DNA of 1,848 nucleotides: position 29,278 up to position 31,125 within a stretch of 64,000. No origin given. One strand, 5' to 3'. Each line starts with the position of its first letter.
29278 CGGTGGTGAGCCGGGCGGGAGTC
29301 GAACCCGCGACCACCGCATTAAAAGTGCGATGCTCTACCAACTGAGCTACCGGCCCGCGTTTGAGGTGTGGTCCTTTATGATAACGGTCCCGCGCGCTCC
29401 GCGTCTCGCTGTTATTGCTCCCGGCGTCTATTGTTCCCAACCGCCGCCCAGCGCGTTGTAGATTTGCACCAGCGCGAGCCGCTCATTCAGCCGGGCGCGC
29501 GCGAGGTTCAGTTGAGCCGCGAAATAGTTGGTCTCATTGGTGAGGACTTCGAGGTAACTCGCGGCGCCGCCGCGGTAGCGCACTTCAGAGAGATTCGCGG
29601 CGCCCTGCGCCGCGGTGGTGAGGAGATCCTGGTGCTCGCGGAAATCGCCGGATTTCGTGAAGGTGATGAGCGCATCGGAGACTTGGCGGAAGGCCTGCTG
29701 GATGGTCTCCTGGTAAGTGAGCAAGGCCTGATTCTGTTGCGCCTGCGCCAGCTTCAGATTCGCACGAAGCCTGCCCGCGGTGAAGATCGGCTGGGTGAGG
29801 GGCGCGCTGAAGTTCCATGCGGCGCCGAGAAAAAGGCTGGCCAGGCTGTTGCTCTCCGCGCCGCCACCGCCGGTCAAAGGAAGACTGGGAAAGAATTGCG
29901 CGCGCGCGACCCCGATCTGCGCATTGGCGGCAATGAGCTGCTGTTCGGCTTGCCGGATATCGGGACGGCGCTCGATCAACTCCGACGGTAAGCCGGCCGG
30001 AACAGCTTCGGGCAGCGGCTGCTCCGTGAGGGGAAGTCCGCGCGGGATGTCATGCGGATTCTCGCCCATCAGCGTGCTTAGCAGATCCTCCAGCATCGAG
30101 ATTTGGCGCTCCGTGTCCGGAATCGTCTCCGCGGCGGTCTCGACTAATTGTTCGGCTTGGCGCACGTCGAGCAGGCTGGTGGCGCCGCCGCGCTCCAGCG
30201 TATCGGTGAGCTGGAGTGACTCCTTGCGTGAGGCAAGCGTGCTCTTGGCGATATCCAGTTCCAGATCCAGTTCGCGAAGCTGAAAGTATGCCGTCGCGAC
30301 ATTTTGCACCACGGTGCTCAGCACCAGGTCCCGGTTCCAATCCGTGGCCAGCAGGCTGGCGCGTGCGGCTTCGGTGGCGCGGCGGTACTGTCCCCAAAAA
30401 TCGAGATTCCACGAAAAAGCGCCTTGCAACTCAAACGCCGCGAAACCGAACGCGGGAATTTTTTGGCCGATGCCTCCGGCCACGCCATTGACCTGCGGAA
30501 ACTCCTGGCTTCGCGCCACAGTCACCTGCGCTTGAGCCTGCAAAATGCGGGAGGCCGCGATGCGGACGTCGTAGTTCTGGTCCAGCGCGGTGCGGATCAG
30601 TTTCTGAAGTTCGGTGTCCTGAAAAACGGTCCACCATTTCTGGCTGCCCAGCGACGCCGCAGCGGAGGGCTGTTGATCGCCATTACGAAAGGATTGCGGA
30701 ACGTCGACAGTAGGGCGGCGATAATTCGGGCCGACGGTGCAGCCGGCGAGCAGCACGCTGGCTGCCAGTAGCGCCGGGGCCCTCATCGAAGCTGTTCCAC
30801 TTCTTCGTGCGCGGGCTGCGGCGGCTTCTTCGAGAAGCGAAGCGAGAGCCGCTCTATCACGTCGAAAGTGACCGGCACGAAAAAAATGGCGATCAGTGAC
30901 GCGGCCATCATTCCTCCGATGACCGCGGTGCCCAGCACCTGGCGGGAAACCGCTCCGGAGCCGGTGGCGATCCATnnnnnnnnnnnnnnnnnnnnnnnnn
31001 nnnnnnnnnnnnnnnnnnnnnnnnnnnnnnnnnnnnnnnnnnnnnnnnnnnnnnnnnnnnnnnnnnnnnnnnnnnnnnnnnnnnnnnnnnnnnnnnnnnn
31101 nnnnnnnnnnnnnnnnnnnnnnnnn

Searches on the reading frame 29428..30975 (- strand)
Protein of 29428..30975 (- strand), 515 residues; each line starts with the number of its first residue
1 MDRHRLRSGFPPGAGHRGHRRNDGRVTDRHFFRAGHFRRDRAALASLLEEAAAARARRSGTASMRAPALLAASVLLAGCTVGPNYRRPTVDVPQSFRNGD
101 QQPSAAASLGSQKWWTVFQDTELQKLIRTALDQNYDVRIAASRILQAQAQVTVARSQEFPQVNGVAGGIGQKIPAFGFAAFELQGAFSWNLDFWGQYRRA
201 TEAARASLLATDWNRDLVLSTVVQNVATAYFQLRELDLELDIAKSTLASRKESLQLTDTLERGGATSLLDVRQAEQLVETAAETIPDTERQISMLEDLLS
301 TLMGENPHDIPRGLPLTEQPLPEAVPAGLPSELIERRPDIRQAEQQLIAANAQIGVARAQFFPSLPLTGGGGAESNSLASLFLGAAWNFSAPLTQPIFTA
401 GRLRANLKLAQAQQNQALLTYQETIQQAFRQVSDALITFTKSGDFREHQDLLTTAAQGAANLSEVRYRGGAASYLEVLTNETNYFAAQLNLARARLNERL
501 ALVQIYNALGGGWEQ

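Call 68: search_protein_families(library=pfam, proteins=[window:29428-30975:-], max_evalue=0.001)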
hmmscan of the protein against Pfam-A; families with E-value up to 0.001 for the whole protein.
window:29428-30975:- (515 aa): 1 family
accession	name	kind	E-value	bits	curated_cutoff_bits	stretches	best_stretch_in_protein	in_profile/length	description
PF02321.23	OEP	-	2.2e-46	158.5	22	2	330-510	5-187/187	Outer membrane efflux protein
